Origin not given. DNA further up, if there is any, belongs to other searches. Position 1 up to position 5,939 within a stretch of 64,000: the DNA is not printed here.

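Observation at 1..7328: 5'-truncated giant ORF (>1915 aa) translationally coupled to a PilB/GspE pilus ATPase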

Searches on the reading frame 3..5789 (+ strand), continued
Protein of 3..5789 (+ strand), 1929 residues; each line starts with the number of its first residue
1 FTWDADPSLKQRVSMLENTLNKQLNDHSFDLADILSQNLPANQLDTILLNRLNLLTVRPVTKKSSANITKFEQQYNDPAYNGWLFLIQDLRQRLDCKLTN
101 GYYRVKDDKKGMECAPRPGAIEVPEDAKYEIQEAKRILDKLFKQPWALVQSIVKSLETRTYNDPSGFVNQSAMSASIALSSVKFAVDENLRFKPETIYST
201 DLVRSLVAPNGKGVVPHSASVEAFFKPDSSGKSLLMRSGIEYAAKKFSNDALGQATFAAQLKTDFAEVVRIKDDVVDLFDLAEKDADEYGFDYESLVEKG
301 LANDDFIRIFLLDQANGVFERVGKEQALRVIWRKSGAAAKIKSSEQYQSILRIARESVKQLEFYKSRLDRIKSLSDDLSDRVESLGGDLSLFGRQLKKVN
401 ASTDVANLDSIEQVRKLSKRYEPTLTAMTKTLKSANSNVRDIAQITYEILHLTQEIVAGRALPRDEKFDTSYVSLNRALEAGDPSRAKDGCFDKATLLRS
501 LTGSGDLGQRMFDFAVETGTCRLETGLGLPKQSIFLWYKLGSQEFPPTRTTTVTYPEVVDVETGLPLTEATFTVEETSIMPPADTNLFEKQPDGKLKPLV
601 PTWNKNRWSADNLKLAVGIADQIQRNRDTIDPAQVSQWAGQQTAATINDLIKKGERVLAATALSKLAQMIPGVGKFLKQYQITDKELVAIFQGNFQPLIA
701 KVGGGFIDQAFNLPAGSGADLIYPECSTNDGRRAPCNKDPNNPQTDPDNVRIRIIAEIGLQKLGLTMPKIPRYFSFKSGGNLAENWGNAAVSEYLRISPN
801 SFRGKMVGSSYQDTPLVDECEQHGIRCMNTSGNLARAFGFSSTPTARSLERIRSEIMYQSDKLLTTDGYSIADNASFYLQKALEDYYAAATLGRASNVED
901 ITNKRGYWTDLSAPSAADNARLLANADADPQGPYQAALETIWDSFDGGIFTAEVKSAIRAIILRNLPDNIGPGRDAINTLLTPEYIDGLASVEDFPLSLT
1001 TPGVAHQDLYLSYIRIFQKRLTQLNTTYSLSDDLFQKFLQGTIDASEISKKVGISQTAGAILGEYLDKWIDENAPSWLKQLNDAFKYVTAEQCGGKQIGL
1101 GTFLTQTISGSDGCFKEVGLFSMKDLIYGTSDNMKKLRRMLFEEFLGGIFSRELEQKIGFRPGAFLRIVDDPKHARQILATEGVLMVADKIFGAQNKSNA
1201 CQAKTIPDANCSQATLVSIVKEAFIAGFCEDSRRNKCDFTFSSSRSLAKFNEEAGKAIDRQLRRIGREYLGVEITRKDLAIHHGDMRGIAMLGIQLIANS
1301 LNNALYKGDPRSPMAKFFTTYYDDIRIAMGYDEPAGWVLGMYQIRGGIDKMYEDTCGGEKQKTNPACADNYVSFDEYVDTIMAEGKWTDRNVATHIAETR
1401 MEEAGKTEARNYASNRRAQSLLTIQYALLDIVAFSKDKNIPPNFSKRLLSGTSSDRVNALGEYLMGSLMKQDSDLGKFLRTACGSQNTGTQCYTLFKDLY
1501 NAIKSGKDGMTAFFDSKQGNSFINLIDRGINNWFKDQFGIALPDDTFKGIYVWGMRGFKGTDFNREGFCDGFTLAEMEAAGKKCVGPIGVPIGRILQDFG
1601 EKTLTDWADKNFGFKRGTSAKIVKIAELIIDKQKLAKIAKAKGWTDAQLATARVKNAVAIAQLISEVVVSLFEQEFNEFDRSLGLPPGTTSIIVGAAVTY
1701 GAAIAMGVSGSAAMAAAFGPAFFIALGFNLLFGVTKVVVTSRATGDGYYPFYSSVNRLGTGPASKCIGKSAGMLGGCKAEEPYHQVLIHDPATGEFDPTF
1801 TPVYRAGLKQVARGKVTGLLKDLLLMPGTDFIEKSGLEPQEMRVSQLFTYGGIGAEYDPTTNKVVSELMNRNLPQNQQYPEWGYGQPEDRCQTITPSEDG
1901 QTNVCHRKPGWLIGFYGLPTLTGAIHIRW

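Call 42: find_encoding_contigs(protein=P0011, flank=10000, max_places=1)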
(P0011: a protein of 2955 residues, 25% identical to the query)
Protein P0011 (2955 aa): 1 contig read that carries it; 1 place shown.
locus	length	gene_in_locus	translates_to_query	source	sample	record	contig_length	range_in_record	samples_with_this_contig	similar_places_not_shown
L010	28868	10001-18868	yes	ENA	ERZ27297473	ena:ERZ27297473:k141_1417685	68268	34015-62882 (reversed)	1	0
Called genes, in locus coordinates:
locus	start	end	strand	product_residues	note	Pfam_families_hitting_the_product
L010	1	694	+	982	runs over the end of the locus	PF19590:TrbL_3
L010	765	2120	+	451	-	-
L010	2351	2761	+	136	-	PF12666:PrgI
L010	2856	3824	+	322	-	PF26593:TraC-like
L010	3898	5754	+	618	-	PF19044:P-loop_TraG, PF01935:DUF87 (weak), PF12846:AAA_10 (faint)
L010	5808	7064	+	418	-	PF25174:Beta-prop_THOC3 (faint), PF26550:Tricorn_2nd, PF26549:Tricorn_N (faint)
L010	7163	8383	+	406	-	PF01832:Glucosaminidase (weak)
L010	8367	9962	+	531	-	PF01551:Peptidase_M23 (weak)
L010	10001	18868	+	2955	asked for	-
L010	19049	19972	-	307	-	-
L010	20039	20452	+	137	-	-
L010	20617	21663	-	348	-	PF02463:SMC_N, PF13175:AAA_15, PF13476:AAA_23, PF13304:AAA_21 (weak)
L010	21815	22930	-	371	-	PF00712:DNA_pol3_beta, PF02767:DNA_pol3_beta_2, PF02768:DNA_pol3_beta_3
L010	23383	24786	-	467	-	PF11638:DnaA_N, PF01695:IstB_IS21, PF00308:Bac_DnaA, PF13401:AAA_22 (faint), PF00004:AAA (weak), PF08299:Bac_DnaA_C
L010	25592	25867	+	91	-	PF00825:Ribonuclease_P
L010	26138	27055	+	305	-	PF02096:60KD_IMP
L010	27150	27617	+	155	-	PF01424:R3H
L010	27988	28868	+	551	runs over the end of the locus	PF00437:T2SSE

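Call 104: search_protein_families(library=phrogs, proteins=[window:3-5789:+, L001:10001-13000:+], max_evalue=0.01)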
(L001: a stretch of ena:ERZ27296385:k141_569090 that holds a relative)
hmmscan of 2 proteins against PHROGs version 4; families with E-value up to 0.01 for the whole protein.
window:3-5789:+ (1929 aa): 0 families

L001:10001-13000:+ (1000 aa): 0 families
